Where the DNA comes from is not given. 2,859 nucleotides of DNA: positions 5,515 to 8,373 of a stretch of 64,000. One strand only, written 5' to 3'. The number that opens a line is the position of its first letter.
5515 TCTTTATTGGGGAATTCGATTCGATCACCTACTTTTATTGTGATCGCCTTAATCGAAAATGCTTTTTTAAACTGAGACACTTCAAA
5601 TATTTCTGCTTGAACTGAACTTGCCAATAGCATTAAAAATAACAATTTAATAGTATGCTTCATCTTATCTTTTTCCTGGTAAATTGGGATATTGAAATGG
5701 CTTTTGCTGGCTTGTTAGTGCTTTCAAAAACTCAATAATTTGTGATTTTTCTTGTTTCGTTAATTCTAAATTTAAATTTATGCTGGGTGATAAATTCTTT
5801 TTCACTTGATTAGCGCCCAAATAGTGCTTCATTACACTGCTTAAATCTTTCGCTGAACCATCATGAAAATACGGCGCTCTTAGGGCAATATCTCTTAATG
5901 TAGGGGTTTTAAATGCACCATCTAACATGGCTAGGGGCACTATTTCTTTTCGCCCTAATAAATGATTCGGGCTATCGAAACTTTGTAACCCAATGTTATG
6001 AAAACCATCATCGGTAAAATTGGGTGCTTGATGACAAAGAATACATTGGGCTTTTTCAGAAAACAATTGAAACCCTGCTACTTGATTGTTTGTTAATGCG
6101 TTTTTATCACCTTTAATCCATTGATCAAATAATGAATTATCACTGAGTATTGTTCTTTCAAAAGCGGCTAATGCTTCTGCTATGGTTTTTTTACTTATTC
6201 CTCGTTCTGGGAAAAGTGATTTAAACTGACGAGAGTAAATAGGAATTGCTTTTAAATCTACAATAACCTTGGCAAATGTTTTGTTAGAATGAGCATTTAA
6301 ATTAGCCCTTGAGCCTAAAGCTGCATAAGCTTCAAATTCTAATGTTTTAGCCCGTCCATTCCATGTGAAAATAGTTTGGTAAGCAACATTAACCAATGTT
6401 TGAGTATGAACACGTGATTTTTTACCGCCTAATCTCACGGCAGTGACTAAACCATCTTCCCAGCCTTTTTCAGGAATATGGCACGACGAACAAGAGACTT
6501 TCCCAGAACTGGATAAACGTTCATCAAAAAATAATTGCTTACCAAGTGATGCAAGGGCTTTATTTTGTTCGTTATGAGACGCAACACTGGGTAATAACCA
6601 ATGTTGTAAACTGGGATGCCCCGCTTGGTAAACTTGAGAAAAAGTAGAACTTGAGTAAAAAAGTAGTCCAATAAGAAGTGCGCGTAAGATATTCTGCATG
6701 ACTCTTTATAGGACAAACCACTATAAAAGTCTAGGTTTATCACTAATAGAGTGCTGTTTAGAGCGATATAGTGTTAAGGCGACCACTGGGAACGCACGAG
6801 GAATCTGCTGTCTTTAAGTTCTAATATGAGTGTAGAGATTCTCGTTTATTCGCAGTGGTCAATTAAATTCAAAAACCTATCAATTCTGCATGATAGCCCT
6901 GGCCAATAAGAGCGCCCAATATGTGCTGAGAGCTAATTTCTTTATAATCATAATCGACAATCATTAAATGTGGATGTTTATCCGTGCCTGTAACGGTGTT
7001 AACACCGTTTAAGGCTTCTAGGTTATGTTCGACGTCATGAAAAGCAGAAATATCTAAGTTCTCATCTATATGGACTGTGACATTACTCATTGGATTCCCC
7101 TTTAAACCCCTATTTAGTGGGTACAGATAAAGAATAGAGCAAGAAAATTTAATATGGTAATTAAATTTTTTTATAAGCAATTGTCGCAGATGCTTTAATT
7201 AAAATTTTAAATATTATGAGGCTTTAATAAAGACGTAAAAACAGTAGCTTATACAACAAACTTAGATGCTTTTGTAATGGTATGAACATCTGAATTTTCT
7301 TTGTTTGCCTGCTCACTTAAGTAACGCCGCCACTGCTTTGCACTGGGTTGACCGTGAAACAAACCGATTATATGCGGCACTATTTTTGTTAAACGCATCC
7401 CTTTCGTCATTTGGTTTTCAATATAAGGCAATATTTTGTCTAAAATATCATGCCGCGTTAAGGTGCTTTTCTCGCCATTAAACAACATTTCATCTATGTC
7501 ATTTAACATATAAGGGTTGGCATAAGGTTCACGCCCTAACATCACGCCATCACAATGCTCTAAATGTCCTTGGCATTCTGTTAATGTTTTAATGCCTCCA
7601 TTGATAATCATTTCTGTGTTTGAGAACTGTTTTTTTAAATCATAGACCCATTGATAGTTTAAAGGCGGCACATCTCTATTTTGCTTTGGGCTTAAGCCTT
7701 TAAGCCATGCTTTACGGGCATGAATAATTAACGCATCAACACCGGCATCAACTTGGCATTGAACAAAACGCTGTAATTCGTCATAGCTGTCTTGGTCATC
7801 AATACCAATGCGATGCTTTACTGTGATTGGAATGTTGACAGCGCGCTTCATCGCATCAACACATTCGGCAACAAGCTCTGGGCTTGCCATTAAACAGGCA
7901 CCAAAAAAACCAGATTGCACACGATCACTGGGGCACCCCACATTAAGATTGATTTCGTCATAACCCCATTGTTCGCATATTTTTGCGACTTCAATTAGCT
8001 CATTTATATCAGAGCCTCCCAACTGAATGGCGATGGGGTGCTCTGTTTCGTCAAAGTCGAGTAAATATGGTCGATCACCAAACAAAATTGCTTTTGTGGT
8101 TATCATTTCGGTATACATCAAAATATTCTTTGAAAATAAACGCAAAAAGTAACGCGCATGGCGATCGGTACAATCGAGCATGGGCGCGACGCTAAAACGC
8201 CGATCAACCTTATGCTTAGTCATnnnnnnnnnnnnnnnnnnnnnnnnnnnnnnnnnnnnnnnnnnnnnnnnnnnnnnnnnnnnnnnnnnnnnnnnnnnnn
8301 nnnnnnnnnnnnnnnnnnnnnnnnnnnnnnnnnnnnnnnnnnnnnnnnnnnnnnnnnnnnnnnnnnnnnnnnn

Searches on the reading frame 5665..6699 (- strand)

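Call 46: search_protein_families(library=pfam, proteins=[window:5665-6699:-], max_evalue=0.00001)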
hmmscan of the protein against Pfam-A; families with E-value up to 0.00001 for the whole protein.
window:5665-6699:- (344 aa): 1 family
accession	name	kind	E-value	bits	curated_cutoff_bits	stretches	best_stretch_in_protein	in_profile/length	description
PF03150.19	CCP_MauG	-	2.9e-46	158.2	25.6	1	48-199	2-148/149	Di-haem cytochrome c peroxidase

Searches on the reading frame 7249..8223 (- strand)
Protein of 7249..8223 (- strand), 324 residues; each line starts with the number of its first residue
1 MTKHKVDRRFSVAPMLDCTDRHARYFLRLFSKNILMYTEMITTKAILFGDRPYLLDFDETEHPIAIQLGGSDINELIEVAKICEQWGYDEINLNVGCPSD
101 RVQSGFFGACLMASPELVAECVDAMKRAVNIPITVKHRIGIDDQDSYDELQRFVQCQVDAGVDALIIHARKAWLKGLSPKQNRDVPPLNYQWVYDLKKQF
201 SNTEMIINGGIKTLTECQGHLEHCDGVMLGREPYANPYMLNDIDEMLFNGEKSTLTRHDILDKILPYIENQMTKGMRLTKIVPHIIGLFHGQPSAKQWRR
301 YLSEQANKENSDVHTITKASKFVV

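Call 46: search_protein_families(library=pfam, proteins=[window:7249-8223:-], max_evalue=0.00001)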
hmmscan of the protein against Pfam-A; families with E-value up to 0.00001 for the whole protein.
window:7249-8223:- (324 aa): 1 family
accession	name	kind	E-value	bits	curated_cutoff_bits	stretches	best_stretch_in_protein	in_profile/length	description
PF01207.24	Dus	-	3.2e-85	286.4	20.4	1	12-311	2-298/311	Dihydrouridine synthase (Dus)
